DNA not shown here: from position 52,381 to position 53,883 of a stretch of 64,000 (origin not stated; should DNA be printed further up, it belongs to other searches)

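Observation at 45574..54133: Sigma-54-controlled TusA / MvhD-like / HdrA / HdrA / wHTH / QmoC-like / DsrE-like cluster: candidate membrane-anchored, sulfur-relay-coupled Hdr/Qmo-type redox module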

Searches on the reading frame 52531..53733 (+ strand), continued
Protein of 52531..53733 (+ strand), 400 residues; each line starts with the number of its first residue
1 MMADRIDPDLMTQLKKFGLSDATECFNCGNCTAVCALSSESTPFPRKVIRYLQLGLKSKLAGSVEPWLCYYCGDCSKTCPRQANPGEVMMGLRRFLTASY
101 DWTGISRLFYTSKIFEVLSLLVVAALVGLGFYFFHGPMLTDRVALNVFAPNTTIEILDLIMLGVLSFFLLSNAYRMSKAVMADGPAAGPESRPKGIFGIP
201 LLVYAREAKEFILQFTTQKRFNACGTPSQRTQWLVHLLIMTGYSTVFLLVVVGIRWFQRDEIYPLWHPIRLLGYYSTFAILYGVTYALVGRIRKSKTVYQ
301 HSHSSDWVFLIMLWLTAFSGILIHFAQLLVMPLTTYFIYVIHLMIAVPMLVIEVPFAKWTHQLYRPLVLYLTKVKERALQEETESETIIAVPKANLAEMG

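Call 29: search_protein_families(library=ncbifam, proteins=[L081:1039-2298:+, L081:2718-3158:+, L081:3180-5066:+, L081:5096-6418:+, L081:6418-8631:+, L081:8819-9991:+, L081:9992-11140:+, L020:11709-12410:+, L020:12559-13791:+, L020:13788-15374:+], max_evalue=1e-10)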
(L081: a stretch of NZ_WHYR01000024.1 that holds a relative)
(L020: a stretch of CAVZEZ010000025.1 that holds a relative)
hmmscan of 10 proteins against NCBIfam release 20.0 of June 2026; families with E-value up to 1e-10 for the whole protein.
L081:1039-2298:+ (419 aa): 3 families
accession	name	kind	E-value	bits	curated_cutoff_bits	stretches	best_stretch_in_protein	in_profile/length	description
NF003166.0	PRK04149.1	subfamily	1.4e-151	504.4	387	1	3-397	4-388/393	sulfate adenylyltransferase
TIGR00339.1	sopT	equivalog_domain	2.4e-111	372.2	322.95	1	17-389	16-383/383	sulfate adenylyltransferase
NF004040.0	PRK05537.1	equivalog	1.1e-59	202.4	669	1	44-388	49-386/572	bifunctional sulfate adenylyltransferase/adenylylsulfate kinase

L081:2718-3158:+ (146 aa): 1 family
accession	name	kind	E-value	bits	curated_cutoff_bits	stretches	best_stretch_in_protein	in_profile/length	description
TIGR02060.1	aprB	equivalog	7.5e-59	197.3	135.65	1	1-133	1-132/132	adenylyl-sulfate reductase subunit beta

L081:3180-5066:+ (628 aa): 12 families
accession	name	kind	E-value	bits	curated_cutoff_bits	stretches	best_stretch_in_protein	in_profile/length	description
TIGR02061.1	aprA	equivalog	1.2e-285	948.8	641.75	1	12-627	1-616/616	adenylyl-sulfate reductase subunit alpha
NF005331.0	PRK06854.1-2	equivalog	3.1e-129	432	557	1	4-613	3-544/563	adenylyl-sulfate reductase subunit alpha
NF006131.0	PRK08275.1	equivalog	3e-62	210.7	587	1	5-626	5-555/577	fumarate reductase/succinate dehydrogenase flavoprotein subunit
NF010374.0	PRK13800.1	equivalog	1.3e-40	139.5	1196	2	6-278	9-278/898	fumarate reductase/succinate dehydrogenase flavoprotein subunit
NF004724.0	PRK06069.1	subfamily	1.9e-21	75.9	826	1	8-209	3-205/577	succinate dehydrogenase/fumarate reductase flavoprotein subunit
TIGR01812.1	sdhA_frdA_Gneg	subfamily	1.1e-20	73.6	567.3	0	12-212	1-198/568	succinate dehydrogenase or fumarate reductase, flavoprotein subunit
NF005866.0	PRK07803.1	equivalog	3.5e-20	71.7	819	1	414-624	400-599/631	fumarate reductase/succinate dehydrogenase flavoprotein subunit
NF004900.0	PRK06263.1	equivalog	5.6e-20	71.4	718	0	8-208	5-202/546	fumarate reductase (CoM/CoB) subunit TfrA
NF006383.0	PRK08626.1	equivalog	1.5e-12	46.6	663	0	417-611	384-571/657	fumarate reductase flavoprotein subunit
NF004613.0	PRK05945.1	equivalog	4.2e-12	45.4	824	0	10-211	3-204/575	succinate dehydrogenase/fumarate reductase flavoprotein subunit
TIGR01816.1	sdhA_forward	equivalog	1.2e-11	43.5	727.35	0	415-623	368-567/584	succinate dehydrogenase flavoprotein subunit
NF006686.0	PRK09231.1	equivalog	4.7e-11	41.9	854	0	8-212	3-205/598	fumarate reductase (quinol) flavoprotein subunit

L081:5096-6418:+ (440 aa): 3 families
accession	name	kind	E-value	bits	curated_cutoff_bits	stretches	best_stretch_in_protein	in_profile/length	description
NF040770.1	hetero_SS_HdrA2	exception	2.2e-117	393.2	1100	1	26-435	137-558/777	CoB-CoM heterodisulfide reductase HdrA2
NF041778.1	hetero_SS_HdrA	equivalog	7.5e-97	325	1400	1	28-433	142-566/771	ferredoxin:CoB-CoM heterodisulfide reductase subunit HdrA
NF041891.1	hdrA_Methbact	equivalog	1.5e-83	281.4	1300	1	28-433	133-552/762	ferredoxin:CoB-CoM heterodisulfide reductase subunit HdrA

L081:6418-8631:+ (737 aa): 4 families
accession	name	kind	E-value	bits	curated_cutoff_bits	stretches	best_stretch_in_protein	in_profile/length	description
NF040770.1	hetero_SS_HdrA2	exception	3.2e-127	425.7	1100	2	239-732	315-774/777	CoB-CoM heterodisulfide reductase HdrA2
NF041778.1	hetero_SS_HdrA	equivalog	1.2e-76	258.1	1400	3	241-429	327-521/771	ferredoxin:CoB-CoM heterodisulfide reductase subunit HdrA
NF041891.1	hdrA_Methbact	equivalog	2.9e-75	253.9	1300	3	236-411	309-490/762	ferredoxin:CoB-CoM heterodisulfide reductase subunit HdrA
NF045873.1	F420_non_VhuD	exception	9.4e-19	67.8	215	1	603-735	2-131/132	F420-non-reducing hydrogenase iron-sulfur subunit VhuD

L081:8819-9991:+ (390 aa): 11 families
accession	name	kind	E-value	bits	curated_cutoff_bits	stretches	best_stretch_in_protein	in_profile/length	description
NF004898.0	PRK06259.1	equivalog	5.7e-50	170.4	385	1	20-384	131-486/488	fumarate reductase (CoM/CoB) subunit TfrB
NF045670.1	quin_L_LdhH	equivalog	2e-32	112.3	800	1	164-382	482-705/706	L-lactate dehydrogenase (quinone) large subunit LdhH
NF008369.0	PRK11168.1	equivalog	4.3e-23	81.8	278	1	152-363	172-383/401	anaerobic glycerol-3-phosphate dehydrogenase subunit C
NF045663.1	diclust_near_Sec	equivalog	3.7e-20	71.6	530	1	67-356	349-614/759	pyridine nucleotide-disulfide oxidoreductase/dicluster-binding protein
TIGR03290.1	CoB_CoM_SS_C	equivalog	1.2e-18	67.4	160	1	23-118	2-93/144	CoB--CoM heterodisulfide reductase subunit C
NF045724.1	ferredox_TmcB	equivalog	9.1e-18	64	735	1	22-356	40-393/430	electron transfer complex ferredoxin TmcB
TIGR03379.1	glycerol3P_GlpC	equivalog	4e-17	62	279.9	1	164-362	177-379/397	anaerobic glycerol-3-phosphate dehydrogenase subunit GlpC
NF045796.1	DsrK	equivalog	4.2e-13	48.7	400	0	245-324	291-376/453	sulfate reduction electron transfer complex DsrMKJOP subunit DsrK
NF045711.1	sulf_resp_HmcF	equivalog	9.9e-12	44.4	750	0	246-333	308-396/457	sulfate respiration complex iron-sulfur protein HmcF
NF038018.1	qmoC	equivalog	2.3e-11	43.8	300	1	8-116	3-107/360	quinone-interacting membrane-bound oxidoreductase complex subunit QmoC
NF008434.0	PRK11274.1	equivalog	7.2e-11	41.6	333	0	165-364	184-392/409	glycolate oxidase subunit GlcF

L081:9992-11140:+ (382 aa): 3 families
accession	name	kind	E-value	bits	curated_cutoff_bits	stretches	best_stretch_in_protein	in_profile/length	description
NF038018.1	qmoC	equivalog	3.3e-59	201.2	300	1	7-358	4-360/360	quinone-interacting membrane-bound oxidoreductase complex subunit QmoC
TIGR03290.1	CoB_CoM_SS_C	equivalog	4.7e-16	59.1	160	1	22-93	3-74/144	CoB--CoM heterodisulfide reductase subunit C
NF041890.1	hdrC_Methbact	equivalog_domain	9.2e-11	41.7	270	0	9-92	17-99/192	ferredoxin:CoB-CoM heterodisulfide reductase subunit HdrC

L020:11709-12410:+ (233 aa): 0 families

L020:12559-13791:+ (410 aa): 3 families
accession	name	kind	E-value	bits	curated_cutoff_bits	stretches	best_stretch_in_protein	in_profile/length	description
NF040770.1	hetero_SS_HdrA2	exception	2.5e-86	290.4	1100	1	2-405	138-557/777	CoB-CoM heterodisulfide reductase HdrA2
NF041778.1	hetero_SS_HdrA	equivalog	2.6e-70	237.2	1400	1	3-407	142-569/771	ferredoxin:CoB-CoM heterodisulfide reductase subunit HdrA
NF041891.1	hdrA_Methbact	equivalog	1.2e-64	218.9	1300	1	3-401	133-549/762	ferredoxin:CoB-CoM heterodisulfide reductase subunit HdrA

L020:13788-15374:+ (528 aa): 5 families
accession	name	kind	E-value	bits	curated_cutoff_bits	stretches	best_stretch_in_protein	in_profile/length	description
NF040770.1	hetero_SS_HdrA2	exception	6.1e-52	176.7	1100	1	153-524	405-774/777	CoB-CoM heterodisulfide reductase HdrA2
NF041891.1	hdrA_Methbact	equivalog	1.2e-27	96.5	1300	1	182-497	432-737/762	ferredoxin:CoB-CoM heterodisulfide reductase subunit HdrA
NF041778.1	hetero_SS_HdrA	equivalog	9.7e-27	93.1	1400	1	182-458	445-714/771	ferredoxin:CoB-CoM heterodisulfide reductase subunit HdrA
NF045873.1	F420_non_VhuD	exception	5.5e-18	65.3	215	1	398-528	2-132/132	F420-non-reducing hydrogenase iron-sulfur subunit VhuD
NF007202.0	PRK09623.1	equivalog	2.4e-11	43.9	166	1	318-373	44-101/105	3-methyl-2-oxobutanoate dehydrogenase subunit delta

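Call 59: search_protein_families(library=pfam, proteins=[L054:4517-4885:+, L001:5332-5613:+, L067:4782-5132:+, L083:5186-7060:+, L083:3870-4415:+], max_evalue=0.01)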
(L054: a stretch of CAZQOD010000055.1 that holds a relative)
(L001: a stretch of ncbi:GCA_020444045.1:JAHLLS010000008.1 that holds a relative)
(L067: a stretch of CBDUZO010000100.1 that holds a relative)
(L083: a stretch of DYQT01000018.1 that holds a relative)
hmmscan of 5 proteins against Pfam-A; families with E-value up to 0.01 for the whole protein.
L054:4517-4885:+ (123 aa): 1 family
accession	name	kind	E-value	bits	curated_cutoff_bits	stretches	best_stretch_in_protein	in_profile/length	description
PF02635.20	DsrE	-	1.6e-13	51.3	22.7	1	6-121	1-114/116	DsrE/DsrF-like family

L001:5332-5613:+ (93 aa): 1 family
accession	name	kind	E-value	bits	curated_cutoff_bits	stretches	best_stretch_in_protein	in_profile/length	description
PF01206.22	TusA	-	1.5e-08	34.8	28.6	1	5-74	4-70/70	Sulfurtransferase TusA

L067:4782-5132:+ (117 aa): 2 families
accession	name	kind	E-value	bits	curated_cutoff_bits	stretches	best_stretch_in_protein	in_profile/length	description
PF13686.11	DrsE_2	-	2.2e-25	89.9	25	2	3-56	7-58/156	DsrE/DsrF/DrsH-like family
PF02635.20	DsrE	-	3.6e-12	46.9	22.7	1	4-117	5-116/116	DsrE/DsrF-like family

L083:5186-7060:+ (625 aa): 26 families (the best 25 are shown)
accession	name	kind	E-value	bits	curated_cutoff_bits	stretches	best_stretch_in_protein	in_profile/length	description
PF07992.20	Pyr_redox_2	-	1.5e-41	143.2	26.1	2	254-547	2-291/291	Pyridine nucleotide-disulphide oxidoreductase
PF13738.12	Pyr_redox_3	-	2.8e-17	63.4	30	2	338-531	127-305/305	Pyridine nucleotide-disulphide oxidoreductase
PF12831.13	FAD_oxidored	-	9.4e-17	61.8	27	2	10-47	1-38/416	FAD dependent oxidoreductase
PF13450.12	NAD_binding_8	-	1.1e-15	58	21.9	2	257-291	1-35/68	NAD(P)-binding Rossmann-like domain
PF00070.33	Pyr_redox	-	9.1e-14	52.2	22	1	384-456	2-78/82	Pyridine nucleotide-disulphide oxidoreductase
PF01266.30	DAO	-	2.8e-13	50.5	27.9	2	254-289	1-37/353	FAD dependent oxidoreductase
PF14691.11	Fer4_20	-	7.8e-13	48.7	25.8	1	159-235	29-108/113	Dihydroprymidine dehydrogenase domain II, 4Fe-4S cluster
PF00890.30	FAD_binding_2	-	9.8e-13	48.5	20.4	2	255-289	2-36/414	FAD binding domain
PF01946.23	Thi4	-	1.1e-11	44.9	26.2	2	254-290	19-56/235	Thi4 family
PF01134.28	GIDA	-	5.1e-11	42.7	22.1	1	11-40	2-31/391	Glucose inhibited division protein A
PF03486.20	HI0933_like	-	1.6e-10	41.3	50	2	254-291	2-39/244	HI0933-like protein Rossmann domain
PF01262.27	AlaDh_PNT_C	-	5e-10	39.6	23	0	381-411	28-57/214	Alanine dehydrogenase/PNT, C-terminal domain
PF13241.12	NAD_binding_7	-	3.4e-08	34.4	22.1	0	378-415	4-40/104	Putative NAD(P)-binding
PF01494.25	FAD_binding_3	-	7.2e-06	25.9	22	1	255-283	4-32/349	FAD binding domain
PF01488.26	Shikimate_DH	-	2.3e-05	25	24.3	0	377-431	8-61/138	Shikimate / quinate 5-dehydrogenase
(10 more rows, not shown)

L083:3870-4415:+ (181 aa): 2 families
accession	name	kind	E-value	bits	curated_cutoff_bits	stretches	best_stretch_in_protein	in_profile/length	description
PF13686.11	DrsE_2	-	1.9e-50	171.3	25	1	24-180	2-156/156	DsrE/DsrF/DrsH-like family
PF02635.20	DsrE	-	8.8e-06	26.3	22.7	1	41-169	19-104/116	DsrE/DsrF-like family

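Call 64: list_cluster_members(proteins=[P0104, P0073, P0048, P0053, P0018, P0002, P0087])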
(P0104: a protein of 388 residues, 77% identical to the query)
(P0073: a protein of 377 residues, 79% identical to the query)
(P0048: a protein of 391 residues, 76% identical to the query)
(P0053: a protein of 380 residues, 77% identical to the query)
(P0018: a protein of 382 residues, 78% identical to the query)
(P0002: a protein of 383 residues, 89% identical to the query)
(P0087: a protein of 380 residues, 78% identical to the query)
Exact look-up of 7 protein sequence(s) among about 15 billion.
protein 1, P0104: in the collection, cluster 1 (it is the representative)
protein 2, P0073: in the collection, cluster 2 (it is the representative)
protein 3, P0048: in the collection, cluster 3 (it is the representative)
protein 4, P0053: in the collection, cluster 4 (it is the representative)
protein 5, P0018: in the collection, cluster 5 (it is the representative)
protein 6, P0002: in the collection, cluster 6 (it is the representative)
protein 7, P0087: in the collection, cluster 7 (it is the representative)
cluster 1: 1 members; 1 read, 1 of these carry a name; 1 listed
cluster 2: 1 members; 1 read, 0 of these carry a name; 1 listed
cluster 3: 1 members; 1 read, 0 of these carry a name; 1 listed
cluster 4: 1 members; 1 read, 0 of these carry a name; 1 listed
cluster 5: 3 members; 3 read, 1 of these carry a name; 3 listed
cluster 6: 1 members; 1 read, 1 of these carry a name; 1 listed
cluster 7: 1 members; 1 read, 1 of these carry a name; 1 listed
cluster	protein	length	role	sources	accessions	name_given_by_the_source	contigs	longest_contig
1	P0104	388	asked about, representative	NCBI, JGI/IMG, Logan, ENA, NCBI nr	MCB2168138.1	MAG: 4Fe-4S dicluster domain-containing protein [Deltaproteobacteria bacterium] | ferredoxin | 4Fe-4S dicluster domain-containing protein [Deltaproteobacteria bacterium]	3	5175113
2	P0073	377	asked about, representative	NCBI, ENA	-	-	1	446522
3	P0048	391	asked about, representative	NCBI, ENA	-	-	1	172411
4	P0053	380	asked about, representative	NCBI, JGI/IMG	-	-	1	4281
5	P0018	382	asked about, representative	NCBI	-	-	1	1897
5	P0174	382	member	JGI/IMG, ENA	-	ferredoxin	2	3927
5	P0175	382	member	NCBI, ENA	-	-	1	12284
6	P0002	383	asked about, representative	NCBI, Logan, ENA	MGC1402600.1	MAG: 4Fe-4S dicluster domain-containing protein [Thermodesulfobacteriota bacterium]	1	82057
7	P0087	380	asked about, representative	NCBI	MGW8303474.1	MAG: 4Fe-4S dicluster domain-containing protein [Desulfobacterales bacterium]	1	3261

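Call 73: predict_structure(alignment_id=A1)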
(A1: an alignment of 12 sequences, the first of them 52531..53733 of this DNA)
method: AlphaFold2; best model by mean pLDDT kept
length: 400 residues; sequences in the alignment: 12
mean_pLDDT: 44.7   pTM: 0.35
mean pLDDT of the five models: 44.7, 43.2, 42.7, 41.0, 39.4
residues with pLDDT >= 90: 0; 70-90: 9; 50-70: 77; < 50: 314
segments of 3 or more residues with pLDDT < 50: 1-57, 59-159, 186-191, 219-230, 237-240, 242-287, 289-291, 294-327, 333-363, 388-400
pLDDT, mean of each block of 10 residues (from residue 1): 35 40 28 25 39 46 38 30 38 40 35 45 46 39 33 47 52 60 51 61 72 53 42 50 47 45 42 43 48 41 41 46 48 46 41 40 54 67 55 43
secondary structure, 60 per line:
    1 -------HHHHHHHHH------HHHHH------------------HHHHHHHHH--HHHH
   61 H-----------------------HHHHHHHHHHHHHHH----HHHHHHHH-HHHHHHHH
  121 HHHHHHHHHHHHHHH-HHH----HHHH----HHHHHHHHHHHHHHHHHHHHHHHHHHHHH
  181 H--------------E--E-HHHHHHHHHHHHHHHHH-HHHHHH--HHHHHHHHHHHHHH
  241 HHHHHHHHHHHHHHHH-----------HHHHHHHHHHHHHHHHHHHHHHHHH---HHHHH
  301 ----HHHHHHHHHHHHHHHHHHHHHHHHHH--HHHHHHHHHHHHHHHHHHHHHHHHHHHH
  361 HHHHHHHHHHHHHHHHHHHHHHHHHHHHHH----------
elements in order: H8-16 H23-27 H46-54 H57-61 H85-99 H104-111 H113-135 H144-147 H152-181 H201-217 H219-224 H227-256 H268-292 H296-300 H305-330 H333-390

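Call 84: find_encoding_contigs(protein=P0001, flank=4000, max_places=6)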
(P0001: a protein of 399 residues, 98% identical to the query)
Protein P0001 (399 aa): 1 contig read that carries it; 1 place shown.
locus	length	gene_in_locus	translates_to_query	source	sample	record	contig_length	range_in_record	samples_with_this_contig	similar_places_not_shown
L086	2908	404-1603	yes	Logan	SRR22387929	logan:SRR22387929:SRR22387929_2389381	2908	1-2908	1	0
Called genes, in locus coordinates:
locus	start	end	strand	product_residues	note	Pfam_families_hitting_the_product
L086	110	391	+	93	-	-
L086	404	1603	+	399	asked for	PF12838:Fer4_7 (weak), PF13183:Fer4_8 (weak), PF13187:Fer4_9 (weak), PF13237:Fer4_10 (faint), PF13534:Fer4_17 (weak)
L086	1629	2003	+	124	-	PF02635:DsrE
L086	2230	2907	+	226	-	?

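Call 91: find_homologous_proteins(query=L065:10001-11170:+, max_evalue=1e-50)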
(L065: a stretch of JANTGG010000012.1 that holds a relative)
Query L065:10001-11170:+ (390 aa): 4478 proteins with E <= 1e-50 among 7455 candidates; the best 120 are listed.
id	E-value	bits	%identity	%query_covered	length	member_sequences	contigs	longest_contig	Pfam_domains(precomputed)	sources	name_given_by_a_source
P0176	3.7e-243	825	90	100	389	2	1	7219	PF12838.13,PF13534.12,PF13237.12,PF13183.12,PF13187.12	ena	-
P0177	3.0e-236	802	88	100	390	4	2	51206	PF12838.13,PF13534.12,PF13237.12,PF13183.12,PF13187.12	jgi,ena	jgi:ferredoxin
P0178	1.1e-234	797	88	100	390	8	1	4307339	PF12838.13,PF13534.12,PF13237.12,PF13183.12,PF13187.12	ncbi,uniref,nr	ncbi:QmoC [Desulfomarina profundi]|uniref:QmoC n=1 Tax=Desulfomarina profundi TaxID=2772557 RepID=A0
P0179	5.6e-222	755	82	100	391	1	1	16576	PF12838.13,PF13534.12,PF13237.12,PF13183.12,PF13187.12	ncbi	-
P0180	1.4e-221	754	84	100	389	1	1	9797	PF12838.13,PF13534.12,PF13237.12,PF13183.12,PF13187.12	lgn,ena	-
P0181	4.1e-220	749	82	100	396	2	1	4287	PF12838.13,PF13237.12,PF13183.12,PF13187.12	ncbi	-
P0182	7.2e-217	738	82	99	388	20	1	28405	PF12838.13,PF13534.12,PF13237.12,PF13183.12,PF13187.12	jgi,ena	-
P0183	2.8e-213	727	79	100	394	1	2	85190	PF12838.13,PF13237.12,PF13183.12,PF13187.12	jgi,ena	-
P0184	1.5e-212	724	81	100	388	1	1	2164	PF12838.13,PF13534.12,PF13237.12,PF13183.12,PF13187.12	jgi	-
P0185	1.1e-211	721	82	100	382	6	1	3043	PF12838.13,PF13534.12,PF13237.12,PF13183.12,PF13187.12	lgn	-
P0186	2.7e-211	720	79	99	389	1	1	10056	PF12838.13,PF13534.12,PF13237.12,PF13183.12,PF13187.12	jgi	jgi:quinone-modifying oxidoreductase, subunit QmoC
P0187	1.9e-210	717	81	100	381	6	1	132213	PF12838.13,PF13534.12,PF13237.12,PF13183.12,PF13187.12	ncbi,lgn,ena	-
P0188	8.7e-210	715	78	100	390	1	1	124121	PF12838.13,PF13534.12,PF13237.12,PF13183.12,PF13187.12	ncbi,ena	-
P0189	1.3e-209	714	77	100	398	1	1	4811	PF12838.13,PF13534.12,PF13237.12,PF13183.12,PF13187.12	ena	-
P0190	3.4e-209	713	80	99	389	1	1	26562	PF12838.13,PF13534.12,PF13237.12,PF13183.12,PF13187.12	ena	-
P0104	7.1e-185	633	70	100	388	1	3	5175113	PF12838.13,PF13534.12,PF13237.12,PF13183.12,PF13187.12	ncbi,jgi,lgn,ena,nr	ncbi:MAG: 4Fe-4S dicluster domain-containing protein [Deltaproteobacteria bacterium]|jgi:ferredoxin|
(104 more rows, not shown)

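Call 92: find_encoding_contigs(protein=P0178, flank=10000, max_places=2)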
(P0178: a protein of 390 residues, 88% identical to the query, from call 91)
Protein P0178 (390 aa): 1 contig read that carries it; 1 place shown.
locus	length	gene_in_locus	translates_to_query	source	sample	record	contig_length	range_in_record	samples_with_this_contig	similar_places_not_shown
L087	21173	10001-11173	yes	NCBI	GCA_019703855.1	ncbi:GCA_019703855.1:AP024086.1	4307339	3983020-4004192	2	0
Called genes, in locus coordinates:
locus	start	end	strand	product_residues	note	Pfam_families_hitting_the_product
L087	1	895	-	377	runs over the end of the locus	PF00285:Citrate_synt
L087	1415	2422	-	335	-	PF01070:FMN_dh, PF00478:IMPDH (weak), PF01070:FMN_dh, PF01645:Glu_synthase (weak)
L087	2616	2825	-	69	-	-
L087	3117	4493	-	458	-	PF00989:PAS, PF08448:PAS_4, PF13188:PAS_8, PF13426:PAS_9, PF00158:Sigma54_activat, PF14532:Sigma54_activ_2, PF07728:AAA_5, PF25601:AAA_lid_14, +1 more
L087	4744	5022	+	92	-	-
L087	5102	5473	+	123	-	PF02635:DsrE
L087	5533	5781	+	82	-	PF01206:TusA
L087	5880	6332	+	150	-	PF02662:FlpD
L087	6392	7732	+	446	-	PF00890:FAD_binding_2 (weak), PF01266:DAO, PF07992:Pyr_redox_2 (weak), PF13450:NAD_binding_8 (weak), PF12837:Fer4_6 (weak), PF12838:Fer4_7, PF13183:Fer4_8 (weak), PF13187:Fer4_9, +6 more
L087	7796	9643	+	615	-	PF00890:FAD_binding_2, PF01266:DAO, PF07992:Pyr_redox_2 (weak), PF12831:FAD_oxidored, PF13450:NAD_binding_8, PF25160:LdpA_Fe-S-bd, PF12838:Fer4_7 (weak), PF13237:Fer4_10, +7 more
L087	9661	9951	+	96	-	-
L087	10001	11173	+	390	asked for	PF12838:Fer4_7 (weak), PF13183:Fer4_8, PF13187:Fer4_9 (weak), PF13237:Fer4_10 (weak), PF13534:Fer4_17 (weak)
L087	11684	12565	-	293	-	PF01430:HSP33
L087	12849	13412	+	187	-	PF16036:Chalcone_3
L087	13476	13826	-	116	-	PF12973:Cupin_7 (weak), PF07883:Cupin_2, PF02311:AraC_binding (weak)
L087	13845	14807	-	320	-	PF00892:EamA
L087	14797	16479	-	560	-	PF00149:Metallophos, PF02872:5_nucleotid_C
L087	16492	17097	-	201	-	PF13353:Fer4_12, PF04055:Radical_SAM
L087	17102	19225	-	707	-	PF03477:ATP-cone, PF13597:NRDD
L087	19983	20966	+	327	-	PF01180:DHO_dh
